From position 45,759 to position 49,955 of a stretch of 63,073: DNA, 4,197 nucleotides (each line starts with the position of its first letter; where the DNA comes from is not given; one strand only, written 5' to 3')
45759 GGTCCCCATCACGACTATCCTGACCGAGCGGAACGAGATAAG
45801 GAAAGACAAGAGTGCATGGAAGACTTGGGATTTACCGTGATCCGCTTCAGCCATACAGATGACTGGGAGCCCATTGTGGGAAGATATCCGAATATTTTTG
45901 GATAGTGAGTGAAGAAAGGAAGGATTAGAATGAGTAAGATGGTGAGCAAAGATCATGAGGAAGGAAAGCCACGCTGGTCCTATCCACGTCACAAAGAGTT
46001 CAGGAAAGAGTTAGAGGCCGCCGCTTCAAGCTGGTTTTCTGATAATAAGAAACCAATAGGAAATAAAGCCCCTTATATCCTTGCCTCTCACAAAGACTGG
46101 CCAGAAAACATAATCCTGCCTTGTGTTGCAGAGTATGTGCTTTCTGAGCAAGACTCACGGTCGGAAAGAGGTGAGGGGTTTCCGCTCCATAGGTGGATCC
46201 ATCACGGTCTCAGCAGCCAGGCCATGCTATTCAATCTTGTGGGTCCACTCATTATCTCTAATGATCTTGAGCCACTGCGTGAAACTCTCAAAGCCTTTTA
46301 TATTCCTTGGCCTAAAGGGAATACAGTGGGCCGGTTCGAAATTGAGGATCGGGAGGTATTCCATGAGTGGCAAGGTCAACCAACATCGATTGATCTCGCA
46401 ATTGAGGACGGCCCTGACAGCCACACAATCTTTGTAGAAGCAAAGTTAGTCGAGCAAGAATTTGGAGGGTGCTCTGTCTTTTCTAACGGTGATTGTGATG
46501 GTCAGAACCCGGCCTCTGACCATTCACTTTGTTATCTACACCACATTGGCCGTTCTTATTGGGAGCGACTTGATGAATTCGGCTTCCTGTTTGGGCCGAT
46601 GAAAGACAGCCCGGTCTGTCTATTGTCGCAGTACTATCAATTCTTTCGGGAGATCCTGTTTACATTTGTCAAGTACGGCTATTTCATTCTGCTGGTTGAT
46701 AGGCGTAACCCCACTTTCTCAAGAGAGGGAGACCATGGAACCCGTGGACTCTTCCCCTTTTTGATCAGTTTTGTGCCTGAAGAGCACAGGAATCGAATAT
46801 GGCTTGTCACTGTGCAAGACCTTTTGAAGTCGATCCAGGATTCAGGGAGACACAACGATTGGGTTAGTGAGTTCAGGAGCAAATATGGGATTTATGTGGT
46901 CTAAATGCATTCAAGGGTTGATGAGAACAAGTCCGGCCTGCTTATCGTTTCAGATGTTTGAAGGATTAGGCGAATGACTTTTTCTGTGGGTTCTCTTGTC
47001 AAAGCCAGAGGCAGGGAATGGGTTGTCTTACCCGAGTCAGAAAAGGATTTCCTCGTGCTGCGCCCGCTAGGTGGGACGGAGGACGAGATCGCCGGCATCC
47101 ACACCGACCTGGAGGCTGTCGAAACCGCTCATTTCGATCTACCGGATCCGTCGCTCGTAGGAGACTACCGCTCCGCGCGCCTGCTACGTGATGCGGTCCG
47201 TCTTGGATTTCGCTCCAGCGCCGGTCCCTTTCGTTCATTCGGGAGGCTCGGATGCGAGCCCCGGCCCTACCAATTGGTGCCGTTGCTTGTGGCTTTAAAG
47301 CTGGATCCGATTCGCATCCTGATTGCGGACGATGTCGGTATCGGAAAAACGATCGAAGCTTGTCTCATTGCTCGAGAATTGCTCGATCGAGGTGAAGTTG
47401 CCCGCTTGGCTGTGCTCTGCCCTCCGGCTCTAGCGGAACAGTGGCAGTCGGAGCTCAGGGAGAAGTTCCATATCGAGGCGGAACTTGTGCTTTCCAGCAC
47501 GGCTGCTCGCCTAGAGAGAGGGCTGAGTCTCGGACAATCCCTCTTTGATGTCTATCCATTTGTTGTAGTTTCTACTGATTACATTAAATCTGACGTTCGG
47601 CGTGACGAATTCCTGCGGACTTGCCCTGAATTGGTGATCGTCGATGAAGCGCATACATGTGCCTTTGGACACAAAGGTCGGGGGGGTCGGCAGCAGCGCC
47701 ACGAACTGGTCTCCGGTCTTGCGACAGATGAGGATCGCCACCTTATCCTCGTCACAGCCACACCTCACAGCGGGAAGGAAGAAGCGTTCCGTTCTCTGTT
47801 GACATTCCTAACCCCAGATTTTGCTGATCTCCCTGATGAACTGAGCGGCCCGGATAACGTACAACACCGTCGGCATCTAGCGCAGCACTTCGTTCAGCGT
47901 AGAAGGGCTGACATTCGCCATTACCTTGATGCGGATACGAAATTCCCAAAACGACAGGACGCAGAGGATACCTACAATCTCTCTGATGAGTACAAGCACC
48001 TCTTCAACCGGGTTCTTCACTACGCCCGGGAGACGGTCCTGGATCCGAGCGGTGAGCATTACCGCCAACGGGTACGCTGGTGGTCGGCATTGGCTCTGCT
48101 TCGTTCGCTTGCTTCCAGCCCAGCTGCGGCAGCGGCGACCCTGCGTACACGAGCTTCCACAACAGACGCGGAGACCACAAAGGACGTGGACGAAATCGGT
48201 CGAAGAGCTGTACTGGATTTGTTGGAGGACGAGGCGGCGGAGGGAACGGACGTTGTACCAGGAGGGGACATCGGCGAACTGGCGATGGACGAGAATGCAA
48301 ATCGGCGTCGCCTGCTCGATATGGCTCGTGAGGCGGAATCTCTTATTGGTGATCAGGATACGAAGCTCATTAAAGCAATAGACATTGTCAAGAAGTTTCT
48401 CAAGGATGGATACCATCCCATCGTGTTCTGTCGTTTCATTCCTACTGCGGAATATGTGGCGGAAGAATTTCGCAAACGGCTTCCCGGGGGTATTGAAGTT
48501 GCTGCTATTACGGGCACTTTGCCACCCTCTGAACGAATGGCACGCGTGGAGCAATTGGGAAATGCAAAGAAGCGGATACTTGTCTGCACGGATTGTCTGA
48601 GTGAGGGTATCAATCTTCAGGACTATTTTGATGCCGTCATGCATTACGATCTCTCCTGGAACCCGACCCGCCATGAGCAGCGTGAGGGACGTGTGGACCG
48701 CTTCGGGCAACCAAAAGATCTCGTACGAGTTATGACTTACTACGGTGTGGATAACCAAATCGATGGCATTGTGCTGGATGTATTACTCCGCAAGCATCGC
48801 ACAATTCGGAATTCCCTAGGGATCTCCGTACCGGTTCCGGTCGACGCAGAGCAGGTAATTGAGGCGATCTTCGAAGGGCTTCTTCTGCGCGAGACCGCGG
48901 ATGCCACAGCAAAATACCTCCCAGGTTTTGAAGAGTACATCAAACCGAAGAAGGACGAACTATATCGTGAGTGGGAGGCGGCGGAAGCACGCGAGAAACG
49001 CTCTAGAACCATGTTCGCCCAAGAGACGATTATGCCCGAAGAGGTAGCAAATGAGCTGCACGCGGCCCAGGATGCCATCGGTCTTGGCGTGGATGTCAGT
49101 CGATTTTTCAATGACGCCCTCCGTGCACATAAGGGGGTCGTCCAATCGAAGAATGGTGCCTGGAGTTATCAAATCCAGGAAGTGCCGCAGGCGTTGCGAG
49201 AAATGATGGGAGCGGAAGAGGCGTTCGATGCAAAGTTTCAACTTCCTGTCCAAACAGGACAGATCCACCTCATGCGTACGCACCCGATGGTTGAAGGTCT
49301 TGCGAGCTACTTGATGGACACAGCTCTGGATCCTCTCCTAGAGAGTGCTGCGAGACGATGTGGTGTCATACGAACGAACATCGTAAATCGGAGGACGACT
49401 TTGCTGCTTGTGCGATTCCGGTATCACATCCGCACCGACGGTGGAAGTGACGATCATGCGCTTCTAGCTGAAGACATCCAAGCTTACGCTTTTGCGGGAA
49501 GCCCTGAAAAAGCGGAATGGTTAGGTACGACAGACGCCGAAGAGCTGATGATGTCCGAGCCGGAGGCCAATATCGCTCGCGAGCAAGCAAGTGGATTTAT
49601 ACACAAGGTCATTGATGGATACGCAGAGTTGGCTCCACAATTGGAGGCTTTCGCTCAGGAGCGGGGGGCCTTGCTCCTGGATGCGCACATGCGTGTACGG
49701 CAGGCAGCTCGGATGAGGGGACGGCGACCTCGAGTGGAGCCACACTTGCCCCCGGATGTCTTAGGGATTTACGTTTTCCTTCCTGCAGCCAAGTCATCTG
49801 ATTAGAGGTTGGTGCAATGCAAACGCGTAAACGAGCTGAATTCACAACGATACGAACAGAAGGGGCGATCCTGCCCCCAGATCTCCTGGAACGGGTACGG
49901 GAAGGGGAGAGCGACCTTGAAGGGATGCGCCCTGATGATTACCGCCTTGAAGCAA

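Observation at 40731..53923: DISARM-like system with non-canonical architecture: fused helicase-DUF1998, PD-(D/E)XK protein in place of PLD, inverted gene order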

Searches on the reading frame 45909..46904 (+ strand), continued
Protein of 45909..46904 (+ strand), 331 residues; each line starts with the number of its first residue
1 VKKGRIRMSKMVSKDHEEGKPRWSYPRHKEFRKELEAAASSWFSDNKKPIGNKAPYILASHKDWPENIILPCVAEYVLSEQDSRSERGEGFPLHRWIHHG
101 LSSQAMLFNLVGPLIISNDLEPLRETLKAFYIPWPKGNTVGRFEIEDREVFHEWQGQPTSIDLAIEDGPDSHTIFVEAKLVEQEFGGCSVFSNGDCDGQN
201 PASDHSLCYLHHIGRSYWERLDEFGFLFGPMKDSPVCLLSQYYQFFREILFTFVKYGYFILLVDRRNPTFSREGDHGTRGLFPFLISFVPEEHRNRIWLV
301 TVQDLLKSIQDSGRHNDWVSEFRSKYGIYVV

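Call 61: fold_search(model_id=the predicted structure, library=pdb)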
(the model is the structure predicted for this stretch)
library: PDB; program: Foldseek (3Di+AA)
matches with E <= 10: 112; with E <= 0.001: 0
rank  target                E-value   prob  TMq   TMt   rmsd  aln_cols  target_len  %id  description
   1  1xmx                  6.9e-02  0.33  0.25  0.22  13.6       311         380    9  Crystal structure of protein VC1899 from Vibrio cholerae (released 2004-11-16)
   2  4f0p_C                7.3e-02  0.30  0.22  0.17  15.2       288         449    7  MspJI Restriction Endonuclease - P31 Form (released 2012-08-08)
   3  8q42_B                9.8e-02  0.18  0.22  0.18  16.8       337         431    8  Crystal structure of cA4-bound Can2 (E341A) in complex with oligo-A DNA (released 2023-11-22)
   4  9dou_A                9.8e-02  0.10  0.17  0.09  16.0       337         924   12  Taeniopygia guttata R2 retrotransposon (R2Tg) initiating target-primed reverse transcription (released 2025-05-21)
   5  8q43_A                1.2e-01  0.13  0.20  0.17  17.0       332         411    8  Crystal structure of cA4-bound Can2 (E341A) in complex with oligo-C DNA (released 2023-11-22)
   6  1d02_B                1.6e-01  0.13  0.18  0.26  13.8       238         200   12  CRYSTAL STRUCTURE OF MUNI RESTRICTION ENDONUCLEASE IN COMPLEX WITH COGNATE DNA (released 2000-03-08)
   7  1d02_A                3.5e-01  0.12  0.18  0.27  12.8       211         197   11  CRYSTAL STRUCTURE OF MUNI RESTRICTION ENDONUCLEASE IN COMPLEX WITH COGNATE DNA (released 2000-03-08)
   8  9nl2_A                3.5e-01  0.06  0.16  0.07  14.5       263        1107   11  Structure of R2 retrotransposon protein from Platysternon megacephalum initiating target-primed reverse transcription (released 2025-06-18)
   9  3jsb_B                3.7e-01  0.05  0.13  0.19  18.0       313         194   13  Crystal structure of the N-terminal domain of the Lymphocytic Choriomeningitis Virus L protein (released 2010-09-15)
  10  8q42_A                4.0e-01  0.11  0.23  0.18  15.6       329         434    7  Crystal structure of cA4-bound Can2 (E341A) in complex with oligo-A DNA (released 2023-11-22)
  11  8q43_B                4.2e-01  0.08  0.20  0.16  16.1       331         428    8  Crystal structure of cA4-bound Can2 (E341A) in complex with oligo-C DNA (released 2023-11-22)
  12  8z4i_B                7.1e-01  0.11  0.22  0.19  14.1       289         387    8  crystal structure of Cdn1 in complex with cA3 (released 2026-02-04)
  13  4a0o_H                8.9e-01  0.04  0.12  0.09  15.6       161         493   12  Symmetry-free cryo-EM map of TRiC in the nucleotide-free (apo) state (released 2012-02-15)
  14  1y88                  1.0e+00  0.15  0.21  0.33   6.5       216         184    8  Crystal Structure of Protein of Unknown Function AF1548 (released 2004-12-21)
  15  5exr_D                1.0e+00  0.02  0.10  0.08  21.1       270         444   10  Crystal structure of human primosome (released 2016-03-23)
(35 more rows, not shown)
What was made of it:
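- On REase-ARP (PF22558), nested gene: Weak structural hits are all to PD-(D/E)xK nucleases (call 61).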

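Call 78: find_related_loci(query=A3, collection=viral_contigs, flank=6000)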
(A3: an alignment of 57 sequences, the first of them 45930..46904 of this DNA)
Query A3 (324 aa) in viral_contigs; peptide patterns used: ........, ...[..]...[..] (x = any residue, [..] = any of these).
34 stretches matched a pattern; 13 encode a relative of the query (tblastn E <= 1e-3); 13 distinct loci.
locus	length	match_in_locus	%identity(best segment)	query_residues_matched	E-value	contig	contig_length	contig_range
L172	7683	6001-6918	55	16-321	9e-107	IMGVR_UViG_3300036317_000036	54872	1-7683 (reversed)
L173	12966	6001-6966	45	3-321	1e-93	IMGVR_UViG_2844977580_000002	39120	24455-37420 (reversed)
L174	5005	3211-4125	46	16-321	1e-91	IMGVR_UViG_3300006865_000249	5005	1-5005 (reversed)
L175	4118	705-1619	45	16-321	3e-89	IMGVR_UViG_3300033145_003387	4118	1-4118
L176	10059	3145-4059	44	16-321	4e-87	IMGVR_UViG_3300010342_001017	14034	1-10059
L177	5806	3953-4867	44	16-321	3e-87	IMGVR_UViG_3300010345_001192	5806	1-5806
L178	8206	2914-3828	45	16-321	2e-86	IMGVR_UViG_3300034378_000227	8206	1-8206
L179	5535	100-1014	43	16-321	9e-86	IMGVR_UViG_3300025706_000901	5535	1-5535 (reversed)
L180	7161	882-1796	43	16-321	1e-85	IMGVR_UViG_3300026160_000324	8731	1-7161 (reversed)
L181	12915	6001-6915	43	16-321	1e-85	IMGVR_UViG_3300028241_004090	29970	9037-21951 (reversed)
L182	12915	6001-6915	43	16-321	1e-85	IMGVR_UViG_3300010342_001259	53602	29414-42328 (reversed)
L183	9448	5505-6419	43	16-321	1e-85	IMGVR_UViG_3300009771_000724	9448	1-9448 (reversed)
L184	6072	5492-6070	44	16-208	7e-54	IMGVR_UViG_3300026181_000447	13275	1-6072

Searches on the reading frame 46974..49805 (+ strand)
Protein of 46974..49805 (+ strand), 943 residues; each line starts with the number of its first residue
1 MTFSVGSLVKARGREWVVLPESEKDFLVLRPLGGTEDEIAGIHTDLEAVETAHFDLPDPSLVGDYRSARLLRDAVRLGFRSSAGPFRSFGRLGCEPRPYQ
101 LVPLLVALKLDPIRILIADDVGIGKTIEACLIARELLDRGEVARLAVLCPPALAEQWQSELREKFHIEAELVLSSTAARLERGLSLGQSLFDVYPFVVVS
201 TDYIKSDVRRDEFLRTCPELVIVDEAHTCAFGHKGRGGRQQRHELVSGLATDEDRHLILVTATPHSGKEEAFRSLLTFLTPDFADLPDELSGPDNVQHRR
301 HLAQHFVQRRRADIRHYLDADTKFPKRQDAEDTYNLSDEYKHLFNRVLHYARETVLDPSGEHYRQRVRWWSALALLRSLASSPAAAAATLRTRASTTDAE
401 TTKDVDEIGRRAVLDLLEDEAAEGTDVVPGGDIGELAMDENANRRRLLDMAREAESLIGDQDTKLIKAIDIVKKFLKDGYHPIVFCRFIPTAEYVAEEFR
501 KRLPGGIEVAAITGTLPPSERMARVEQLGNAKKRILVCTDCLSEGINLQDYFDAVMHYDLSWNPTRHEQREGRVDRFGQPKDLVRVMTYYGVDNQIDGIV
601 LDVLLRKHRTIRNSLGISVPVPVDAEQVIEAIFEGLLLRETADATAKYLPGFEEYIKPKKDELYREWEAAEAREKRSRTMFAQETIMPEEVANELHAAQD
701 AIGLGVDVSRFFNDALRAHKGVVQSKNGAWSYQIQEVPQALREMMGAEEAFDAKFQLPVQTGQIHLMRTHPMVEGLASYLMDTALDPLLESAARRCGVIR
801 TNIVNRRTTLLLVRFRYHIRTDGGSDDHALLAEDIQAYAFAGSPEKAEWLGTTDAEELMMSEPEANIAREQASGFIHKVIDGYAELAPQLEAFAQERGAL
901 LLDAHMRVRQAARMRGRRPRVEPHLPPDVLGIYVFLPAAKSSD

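Call 3: search_protein_families(library=padloc, proteins=[window:46974-49805:+], max_evalue=0.001)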
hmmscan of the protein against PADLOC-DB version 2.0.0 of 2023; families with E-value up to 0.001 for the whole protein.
window:46974-49805:+ (943 aa): 49 families (the best 25 are shown)
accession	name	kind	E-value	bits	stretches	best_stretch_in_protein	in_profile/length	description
PDLC02853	DpdE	-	1.2e-266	885.5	1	1-941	3-975/985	DpdE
PDLC02621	DrmD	-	3e-79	265.4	1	85-819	115-857/1040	DrmD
PDLC02500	BrxHI|BrxHII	-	1.1e-64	217.5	1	96-735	91-716/933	BrxHI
PDLC00659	HmaA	-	4.8e-56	188.3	2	73-400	82-401/1176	SNF2 helicase / DEAD-box helicase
PDLC02572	DrmA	-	4e-54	181.9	1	71-632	92-679/1043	DrmA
PDLC02632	DrmD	-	9.2e-54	181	1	71-586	97-633/662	DrmD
PDLC02504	BrxHI|BrxHII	-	1.1e-52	177.2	1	88-744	102-737/971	BrxHII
PDLC02633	DrmD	-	5.7e-49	164.8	1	70-602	98-655/839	DrmD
PDLC02623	DrmD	-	6.9e-44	147.9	2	327-617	401-662/1040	DrmD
PDLC02620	DrmD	-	6.1e-41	138.3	1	96-619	100-617/1060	DrmD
PDLC02843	DpdE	-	5.8e-40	135.1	2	111-308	173-341/1091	DpdE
PDLC02619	DrmD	-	1.3e-38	130.8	2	93-424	30-353/872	DrmD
PDLC02840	DpdE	-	1.5e-38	130.7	2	110-306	173-344/1091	DpdE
PDLC02634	DrmD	-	3.3e-35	119.2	2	106-412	102-398/900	DrmD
PDLC02846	DpdE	-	5.3e-29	98.7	2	113-283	180-341/1034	DpdE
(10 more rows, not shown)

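Call 4: search_protein_families(library=pfam, proteins=[window:46974-49805:+], max_evalue=0.01)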
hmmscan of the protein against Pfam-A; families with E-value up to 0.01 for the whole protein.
window:46974-49805:+ (943 aa): 4 families
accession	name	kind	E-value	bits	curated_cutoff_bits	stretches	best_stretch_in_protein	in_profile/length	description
PF00271.37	Helicase_C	-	1.3e-19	71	23.5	1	469-578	3-110/110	Helicase conserved C-terminal domain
PF00176.29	SNF2-rel_dom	-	1e-11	44.9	24.9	1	114-284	19-183/290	SNF2-related domain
PF00270.35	DEAD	-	4.8e-10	39.9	26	1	115-266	17-162/167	DEAD/DEAH box helicase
PF04851.21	ResIII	-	6.8e-07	29.8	22.5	1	108-265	19-163/164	Type III restriction enzyme, res subunit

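Call 6: search_protein_families(library=ncbifam, proteins=[window:46974-49805:+], max_evalue=0.001)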
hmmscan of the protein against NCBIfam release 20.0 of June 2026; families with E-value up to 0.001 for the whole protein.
window:46974-49805:+ (943 aa): 19 families
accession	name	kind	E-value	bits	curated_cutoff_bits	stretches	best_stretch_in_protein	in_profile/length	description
NF038317.1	DISARM_DrmD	equivalog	4.4e-89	300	610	1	5-801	4-824/1021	DISARM system SNF2-like helicase DrmD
NF041062.1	DpdE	equivalog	1.3e-54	185.6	500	2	114-306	172-339/1048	protein DpdE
NF038318.1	DISARM_DrmD_b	equivalog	3.4e-38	131.4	950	2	86-423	20-349/868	DISARM system SNF2-like helicase DrmD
NF042964.1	phospholipD_antiphage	equivalog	9.9e-38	130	1100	2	294-670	518-878/895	phospholipase D-like domain-containing anti-phage protein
NF003426.0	PRK04914.1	equivalog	3.5e-33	114.9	576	2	113-346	171-398/959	RNA polymerase-associated protein RapA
NF058637.1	helic_SCO1167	equivalog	2.9e-10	38.9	1200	1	454-583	754-880/932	SCO1167/SCO6262 family helicase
TIGR04095.1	dnd_restrict_1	equivalog_domain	1.2e-08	34.4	600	1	121-229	33-145/451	DNA phosphorothioation system restriction enzyme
NF010337.0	PRK13766.1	equivalog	2.7e-08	32.4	610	1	95-229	16-144/781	Hef nuclease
NF008744.0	PRK11776.1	equivalog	3.1e-08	32.6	524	1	481-579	244-338/460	ATP-dependent RNA helicase DbpA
NF053675.1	pilus_reg_Snf2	equivalog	3.7e-08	31.9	1100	1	473-590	871-987/1029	pilus expression-regulating Snf2 family helicase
TIGR00643.1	recG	equivalog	5.7e-08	31.9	659.4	1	112-264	256-396/629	ATP-dependent DNA helicase RecG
NF041790.1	anti-phage_ZorD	equivalog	3.8e-06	25.1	1500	0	535-583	983-1030/1035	type I Zorya anti-phage system protein ZorD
NF008394.0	PRK11192.1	equivalog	5.9e-06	25.4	507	1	471-579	237-343/441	ATP-dependent RNA helicase SrmB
TIGR02621.3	cas3_GSU0051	exception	1.5e-05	24.1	400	1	460-588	252-384/854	type I-G CRISPR-associated helicase/endonuclease Cas3g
NF008166.0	PRK10917.1-4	equivalog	4.7e-05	21.7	864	1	111-264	296-443/705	ATP-dependent DNA helicase RecG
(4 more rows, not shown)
